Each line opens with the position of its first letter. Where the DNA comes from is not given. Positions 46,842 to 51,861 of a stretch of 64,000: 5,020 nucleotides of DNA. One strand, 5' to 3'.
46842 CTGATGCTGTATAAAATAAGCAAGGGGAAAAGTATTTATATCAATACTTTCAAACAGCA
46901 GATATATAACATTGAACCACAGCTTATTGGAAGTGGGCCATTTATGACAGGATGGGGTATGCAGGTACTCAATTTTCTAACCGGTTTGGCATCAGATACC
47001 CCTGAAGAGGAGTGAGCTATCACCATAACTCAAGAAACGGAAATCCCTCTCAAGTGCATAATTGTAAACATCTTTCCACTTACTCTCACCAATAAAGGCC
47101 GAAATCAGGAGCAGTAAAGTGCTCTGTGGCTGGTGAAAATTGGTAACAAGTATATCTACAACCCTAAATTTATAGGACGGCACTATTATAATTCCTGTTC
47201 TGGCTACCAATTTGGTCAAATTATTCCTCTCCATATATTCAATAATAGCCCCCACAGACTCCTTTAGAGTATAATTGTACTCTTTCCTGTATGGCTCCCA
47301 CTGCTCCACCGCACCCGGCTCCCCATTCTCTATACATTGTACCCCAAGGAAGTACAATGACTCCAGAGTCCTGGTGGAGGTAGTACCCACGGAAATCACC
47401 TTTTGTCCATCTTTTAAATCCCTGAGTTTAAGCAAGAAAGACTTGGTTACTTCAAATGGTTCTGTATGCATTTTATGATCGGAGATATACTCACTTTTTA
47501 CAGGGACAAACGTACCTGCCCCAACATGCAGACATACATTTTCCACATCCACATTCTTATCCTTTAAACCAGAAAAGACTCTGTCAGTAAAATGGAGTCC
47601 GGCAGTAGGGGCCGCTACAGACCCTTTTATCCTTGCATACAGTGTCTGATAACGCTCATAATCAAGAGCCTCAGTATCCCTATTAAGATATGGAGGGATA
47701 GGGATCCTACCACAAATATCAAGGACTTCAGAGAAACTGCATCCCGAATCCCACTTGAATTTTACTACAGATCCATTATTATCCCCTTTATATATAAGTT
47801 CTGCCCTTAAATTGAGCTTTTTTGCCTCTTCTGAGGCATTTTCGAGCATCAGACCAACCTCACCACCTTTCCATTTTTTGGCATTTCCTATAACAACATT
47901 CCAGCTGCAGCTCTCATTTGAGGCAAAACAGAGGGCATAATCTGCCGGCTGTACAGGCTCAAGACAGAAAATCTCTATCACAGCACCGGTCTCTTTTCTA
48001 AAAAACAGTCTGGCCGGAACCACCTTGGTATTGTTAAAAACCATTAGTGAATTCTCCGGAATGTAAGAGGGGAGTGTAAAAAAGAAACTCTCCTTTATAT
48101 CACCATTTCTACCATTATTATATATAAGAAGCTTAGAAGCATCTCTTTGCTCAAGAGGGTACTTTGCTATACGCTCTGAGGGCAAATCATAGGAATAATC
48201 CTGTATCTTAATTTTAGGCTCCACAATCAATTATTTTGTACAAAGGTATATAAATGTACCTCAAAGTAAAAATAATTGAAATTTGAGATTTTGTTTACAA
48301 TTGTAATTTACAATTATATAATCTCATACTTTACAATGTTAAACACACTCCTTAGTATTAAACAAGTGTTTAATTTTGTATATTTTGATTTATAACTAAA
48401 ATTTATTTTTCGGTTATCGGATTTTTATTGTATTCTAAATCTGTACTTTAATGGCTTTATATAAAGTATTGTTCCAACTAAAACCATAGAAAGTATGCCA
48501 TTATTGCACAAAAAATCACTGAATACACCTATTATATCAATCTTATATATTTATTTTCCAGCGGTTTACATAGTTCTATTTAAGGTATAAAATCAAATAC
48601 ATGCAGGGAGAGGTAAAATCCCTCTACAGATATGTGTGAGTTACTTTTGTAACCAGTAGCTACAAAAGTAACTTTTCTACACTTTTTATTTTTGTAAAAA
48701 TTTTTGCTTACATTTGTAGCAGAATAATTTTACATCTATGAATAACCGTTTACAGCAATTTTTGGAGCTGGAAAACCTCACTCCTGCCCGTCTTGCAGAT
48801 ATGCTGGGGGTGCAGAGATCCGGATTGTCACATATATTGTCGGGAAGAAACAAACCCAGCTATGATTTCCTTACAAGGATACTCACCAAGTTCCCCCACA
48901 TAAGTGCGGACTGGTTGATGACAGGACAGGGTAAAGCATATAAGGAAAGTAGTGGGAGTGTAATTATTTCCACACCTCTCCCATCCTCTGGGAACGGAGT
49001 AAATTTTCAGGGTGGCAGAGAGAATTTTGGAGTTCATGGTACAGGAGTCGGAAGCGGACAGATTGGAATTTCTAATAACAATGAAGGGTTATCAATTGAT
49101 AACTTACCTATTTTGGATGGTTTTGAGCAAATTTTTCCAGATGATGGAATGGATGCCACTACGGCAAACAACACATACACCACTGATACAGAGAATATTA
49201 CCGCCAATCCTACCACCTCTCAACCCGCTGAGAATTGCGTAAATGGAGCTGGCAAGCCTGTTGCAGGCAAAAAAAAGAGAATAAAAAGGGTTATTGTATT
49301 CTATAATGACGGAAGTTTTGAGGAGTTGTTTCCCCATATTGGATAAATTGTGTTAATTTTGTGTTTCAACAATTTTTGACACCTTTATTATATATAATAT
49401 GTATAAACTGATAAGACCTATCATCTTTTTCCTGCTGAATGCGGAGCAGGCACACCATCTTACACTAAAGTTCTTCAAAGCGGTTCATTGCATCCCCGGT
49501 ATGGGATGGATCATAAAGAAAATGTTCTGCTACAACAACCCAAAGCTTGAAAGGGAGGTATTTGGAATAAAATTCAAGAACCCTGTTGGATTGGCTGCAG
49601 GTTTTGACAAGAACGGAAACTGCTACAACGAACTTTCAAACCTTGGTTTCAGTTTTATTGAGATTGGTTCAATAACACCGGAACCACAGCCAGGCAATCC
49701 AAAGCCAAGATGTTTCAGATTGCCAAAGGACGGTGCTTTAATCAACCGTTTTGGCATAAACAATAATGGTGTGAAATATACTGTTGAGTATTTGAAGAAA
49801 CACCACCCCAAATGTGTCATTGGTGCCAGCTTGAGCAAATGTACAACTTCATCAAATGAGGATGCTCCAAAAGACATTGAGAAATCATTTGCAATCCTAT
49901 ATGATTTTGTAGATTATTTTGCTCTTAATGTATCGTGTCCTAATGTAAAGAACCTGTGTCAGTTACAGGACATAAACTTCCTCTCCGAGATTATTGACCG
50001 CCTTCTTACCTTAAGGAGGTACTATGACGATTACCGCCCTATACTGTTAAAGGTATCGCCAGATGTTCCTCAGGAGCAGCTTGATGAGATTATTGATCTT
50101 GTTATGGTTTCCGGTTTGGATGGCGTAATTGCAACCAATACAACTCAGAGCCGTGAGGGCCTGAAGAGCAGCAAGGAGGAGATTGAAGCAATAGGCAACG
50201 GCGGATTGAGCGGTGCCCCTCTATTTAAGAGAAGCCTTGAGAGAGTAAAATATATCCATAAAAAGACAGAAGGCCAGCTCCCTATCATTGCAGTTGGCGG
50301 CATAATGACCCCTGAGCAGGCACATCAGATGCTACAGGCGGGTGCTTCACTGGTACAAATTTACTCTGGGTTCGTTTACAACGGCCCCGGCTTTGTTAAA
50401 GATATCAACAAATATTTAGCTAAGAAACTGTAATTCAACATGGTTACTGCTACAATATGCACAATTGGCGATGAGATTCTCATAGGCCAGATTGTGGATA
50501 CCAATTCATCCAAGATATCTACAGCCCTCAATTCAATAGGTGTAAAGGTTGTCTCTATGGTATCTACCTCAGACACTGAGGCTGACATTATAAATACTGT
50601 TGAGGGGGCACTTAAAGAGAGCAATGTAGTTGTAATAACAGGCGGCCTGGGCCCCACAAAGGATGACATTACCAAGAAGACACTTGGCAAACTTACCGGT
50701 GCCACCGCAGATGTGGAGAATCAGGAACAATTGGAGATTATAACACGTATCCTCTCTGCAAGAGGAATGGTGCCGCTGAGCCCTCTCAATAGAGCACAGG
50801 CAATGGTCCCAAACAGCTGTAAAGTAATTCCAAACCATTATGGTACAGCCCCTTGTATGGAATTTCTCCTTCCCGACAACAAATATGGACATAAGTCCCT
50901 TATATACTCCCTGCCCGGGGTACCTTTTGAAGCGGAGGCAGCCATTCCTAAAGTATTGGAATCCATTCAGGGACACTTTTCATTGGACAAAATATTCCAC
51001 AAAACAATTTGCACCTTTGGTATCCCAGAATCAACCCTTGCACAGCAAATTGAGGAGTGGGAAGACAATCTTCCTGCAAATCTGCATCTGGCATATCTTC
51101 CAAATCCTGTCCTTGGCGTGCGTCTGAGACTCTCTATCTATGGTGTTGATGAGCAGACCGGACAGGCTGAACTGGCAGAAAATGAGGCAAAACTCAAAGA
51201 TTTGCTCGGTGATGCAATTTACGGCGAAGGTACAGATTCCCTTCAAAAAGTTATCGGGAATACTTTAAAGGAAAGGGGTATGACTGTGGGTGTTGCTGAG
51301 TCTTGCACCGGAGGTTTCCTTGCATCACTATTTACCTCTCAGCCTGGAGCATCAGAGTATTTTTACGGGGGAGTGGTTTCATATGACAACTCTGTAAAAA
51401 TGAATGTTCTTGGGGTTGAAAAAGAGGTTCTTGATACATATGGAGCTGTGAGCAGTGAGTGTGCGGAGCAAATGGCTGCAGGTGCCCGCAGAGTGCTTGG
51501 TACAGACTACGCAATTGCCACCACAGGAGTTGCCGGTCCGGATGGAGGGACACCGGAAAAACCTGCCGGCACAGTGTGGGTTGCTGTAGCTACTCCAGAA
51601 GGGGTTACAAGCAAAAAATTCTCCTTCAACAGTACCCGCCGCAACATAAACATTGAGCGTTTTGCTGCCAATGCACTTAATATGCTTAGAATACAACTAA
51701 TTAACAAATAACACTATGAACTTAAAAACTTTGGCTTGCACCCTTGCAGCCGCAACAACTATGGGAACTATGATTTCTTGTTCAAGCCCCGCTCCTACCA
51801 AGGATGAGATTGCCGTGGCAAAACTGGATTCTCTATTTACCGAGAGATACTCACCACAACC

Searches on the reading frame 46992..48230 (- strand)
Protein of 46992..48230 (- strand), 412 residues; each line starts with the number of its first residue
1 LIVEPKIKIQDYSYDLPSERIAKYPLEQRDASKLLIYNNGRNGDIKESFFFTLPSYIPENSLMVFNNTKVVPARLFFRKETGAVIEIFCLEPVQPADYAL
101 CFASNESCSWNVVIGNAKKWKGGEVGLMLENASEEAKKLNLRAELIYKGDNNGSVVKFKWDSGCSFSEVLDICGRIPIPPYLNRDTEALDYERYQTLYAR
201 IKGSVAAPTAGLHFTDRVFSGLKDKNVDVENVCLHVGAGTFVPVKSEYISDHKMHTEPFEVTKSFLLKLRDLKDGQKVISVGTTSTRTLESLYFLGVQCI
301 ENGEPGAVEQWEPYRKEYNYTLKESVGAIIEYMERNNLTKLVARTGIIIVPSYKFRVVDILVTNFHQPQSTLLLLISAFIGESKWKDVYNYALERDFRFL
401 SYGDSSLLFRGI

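Call 42: search_protein_families(library=pfam, proteins=[window:46992-48230:-], max_evalue=0.00001)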
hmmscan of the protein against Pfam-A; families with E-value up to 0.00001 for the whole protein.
window:46992-48230:- (412 aa): 1 family
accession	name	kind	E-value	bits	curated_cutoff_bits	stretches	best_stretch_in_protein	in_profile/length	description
PF02547.20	Queuosine_synth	-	3.1e-101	339.1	25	1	10-408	2-322/322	Queuosine biosynthesis protein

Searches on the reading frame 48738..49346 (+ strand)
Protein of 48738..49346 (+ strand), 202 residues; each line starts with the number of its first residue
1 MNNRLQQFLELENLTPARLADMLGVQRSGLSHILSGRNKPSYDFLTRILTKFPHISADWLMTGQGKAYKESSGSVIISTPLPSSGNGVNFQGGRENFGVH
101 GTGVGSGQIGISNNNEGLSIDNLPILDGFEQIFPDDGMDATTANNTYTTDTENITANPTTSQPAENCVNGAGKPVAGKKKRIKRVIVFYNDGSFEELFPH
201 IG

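Call 42: search_protein_families(library=pfam, proteins=[window:48738-49346:+], max_evalue=0.00001)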
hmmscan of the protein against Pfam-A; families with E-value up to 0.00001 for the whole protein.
window:48738-49346:+ (202 aa): 3 families
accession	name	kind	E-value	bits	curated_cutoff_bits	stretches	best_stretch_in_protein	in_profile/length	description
PF01381.28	HTH_3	-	4.6e-08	33.4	23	1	5-60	1-55/55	Helix-turn-helix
PF12844.13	HTH_19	-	2.5e-06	27.7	30.2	1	3-65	2-63/64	Helix-turn-helix domain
PF13560.12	HTH_31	-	4e-06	27.5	27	1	10-50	11-52/64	Helix-turn-helix domain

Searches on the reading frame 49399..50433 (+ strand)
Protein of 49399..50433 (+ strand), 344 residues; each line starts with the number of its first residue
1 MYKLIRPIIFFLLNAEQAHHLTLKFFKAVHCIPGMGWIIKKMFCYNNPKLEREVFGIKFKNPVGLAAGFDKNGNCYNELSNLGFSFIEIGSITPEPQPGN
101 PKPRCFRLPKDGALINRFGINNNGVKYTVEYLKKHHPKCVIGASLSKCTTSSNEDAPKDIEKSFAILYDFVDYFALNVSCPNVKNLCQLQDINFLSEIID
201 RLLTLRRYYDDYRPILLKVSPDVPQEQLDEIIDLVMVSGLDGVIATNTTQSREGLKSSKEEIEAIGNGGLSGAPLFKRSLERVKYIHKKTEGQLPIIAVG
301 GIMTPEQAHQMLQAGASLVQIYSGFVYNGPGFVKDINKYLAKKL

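Call 42: search_protein_families(library=pfam, proteins=[window:49399-50433:+], max_evalue=0.00001)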
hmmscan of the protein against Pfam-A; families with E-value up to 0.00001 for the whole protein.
window:49399-50433:+ (344 aa): 1 family
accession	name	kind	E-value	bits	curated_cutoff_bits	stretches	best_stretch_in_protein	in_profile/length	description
PF01180.27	DHO_dh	-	3.3e-78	263.3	27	1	50-344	2-291/291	Dihydroorotate dehydrogenase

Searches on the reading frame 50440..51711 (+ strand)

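Call 43: search_protein_families(library=pfam, proteins=[window:50440-51711:+], max_evalue=0.00001)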
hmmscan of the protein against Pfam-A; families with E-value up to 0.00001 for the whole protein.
window:50440-51711:+ (423 aa): 3 families
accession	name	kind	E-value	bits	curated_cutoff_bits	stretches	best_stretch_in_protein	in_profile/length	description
PF02464.23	CinA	-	2.3e-57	193.4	23.5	1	266-418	2-153/155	Competence-damaged protein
PF00994.29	MoCF_biosynth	-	1e-23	84.1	26.6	1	6-173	2-138/144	Probable molybdopterin binding domain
PF18146.6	CinA_KH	-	1.7e-12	47.7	27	1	187-262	1-73/73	Damage-inducible protein CinA KH domain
